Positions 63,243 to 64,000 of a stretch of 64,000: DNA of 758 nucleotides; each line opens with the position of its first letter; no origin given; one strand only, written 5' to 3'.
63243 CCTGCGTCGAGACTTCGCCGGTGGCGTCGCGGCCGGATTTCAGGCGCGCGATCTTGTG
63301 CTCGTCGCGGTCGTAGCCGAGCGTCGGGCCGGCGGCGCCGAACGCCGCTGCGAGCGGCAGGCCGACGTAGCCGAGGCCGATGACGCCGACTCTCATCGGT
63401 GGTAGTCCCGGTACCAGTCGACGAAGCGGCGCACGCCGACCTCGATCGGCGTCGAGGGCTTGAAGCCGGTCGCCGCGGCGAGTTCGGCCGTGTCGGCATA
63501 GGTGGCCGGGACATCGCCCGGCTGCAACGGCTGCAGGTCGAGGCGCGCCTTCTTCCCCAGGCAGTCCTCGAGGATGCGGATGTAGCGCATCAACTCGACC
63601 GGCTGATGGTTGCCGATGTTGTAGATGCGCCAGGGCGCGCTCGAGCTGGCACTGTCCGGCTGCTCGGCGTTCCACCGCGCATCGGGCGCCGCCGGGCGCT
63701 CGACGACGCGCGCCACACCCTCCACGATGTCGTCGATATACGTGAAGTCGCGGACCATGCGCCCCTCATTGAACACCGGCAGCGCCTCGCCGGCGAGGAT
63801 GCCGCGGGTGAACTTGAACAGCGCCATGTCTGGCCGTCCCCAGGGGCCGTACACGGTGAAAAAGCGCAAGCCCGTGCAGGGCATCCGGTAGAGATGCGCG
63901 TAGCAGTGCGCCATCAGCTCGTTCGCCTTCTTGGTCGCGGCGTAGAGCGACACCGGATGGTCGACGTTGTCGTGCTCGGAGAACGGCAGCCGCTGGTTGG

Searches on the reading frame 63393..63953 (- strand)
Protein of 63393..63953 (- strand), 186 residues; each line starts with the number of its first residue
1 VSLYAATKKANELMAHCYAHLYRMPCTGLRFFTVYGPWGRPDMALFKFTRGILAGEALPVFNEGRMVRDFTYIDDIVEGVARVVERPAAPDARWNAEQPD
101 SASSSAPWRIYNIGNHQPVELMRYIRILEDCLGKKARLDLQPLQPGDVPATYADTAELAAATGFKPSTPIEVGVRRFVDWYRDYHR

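Call 9: search_protein_families(library=pfam, proteins=[window:63393-63953:-], max_evalue=0.001)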
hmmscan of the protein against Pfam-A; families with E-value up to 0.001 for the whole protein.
window:63393-63953:- (186 aa): 2 families
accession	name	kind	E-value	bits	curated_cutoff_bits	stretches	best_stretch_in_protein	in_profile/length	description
PF01370.27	Epimerase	-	7.8e-18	65.2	20.9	1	2-91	140-232/240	NAD dependent epimerase/dehydratase family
PF16363.11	GDP_Man_Dehyd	-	9.3e-15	55.3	27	1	2-176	151-331/332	GDP-mannose 4,6 dehydratase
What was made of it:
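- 63393..64000 (-): NAD-dependent nucleotide-sugar epimerase, cut by the window end. PF01370 (call 9).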

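Call 52: search_protein_families(library=ncbifam, proteins=[window:63393-63953:-], max_evalue=0.00001)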
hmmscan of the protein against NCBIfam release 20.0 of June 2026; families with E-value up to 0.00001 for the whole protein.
window:63393-63953:- (186 aa): 7 families
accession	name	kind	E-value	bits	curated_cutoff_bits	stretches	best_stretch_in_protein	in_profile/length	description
TIGR01181.1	dTDP_gluc_dehyt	equivalog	9.7e-17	61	365.1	1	2-87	149-234/321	dTDP-glucose 4,6-dehydratase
NF011728.1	PRK15181.1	equivalog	3.5e-10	39.4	760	1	2-185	163-341/348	Vi polysaccharide biosynthesis UDP-N-acetylglucosaminuronic acid C-4 epimerase TviC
NF007582.0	PRK10217.1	equivalog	2.1e-08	33.7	698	1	2-85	158-241/355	dTDP-glucose 4,6-dehydratase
TIGR02197.1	heptose_epim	equivalog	2.2e-08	33.6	274.6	0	19-87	155-233/316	ADP-glyceromanno-heptose 6-epimerase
NF007490.0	PRK10084.1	subfamily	2.7e-08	33.2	649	0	2-86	165-249/361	dTDP-glucose 4,6-dehydratase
TIGR01179.1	galE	equivalog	4.8e-08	32.2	262.3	1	63-182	221-326/332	UDP-glucose 4-epimerase GalE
TIGR04180.1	EDH_00030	hypoth_equivalog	1.9e-07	30.5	475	1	2-88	143-229/297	NAD-dependent 4,6-dehydratase LegB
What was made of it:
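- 63393..64000 (-): Weak TviC-like match (call 52).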
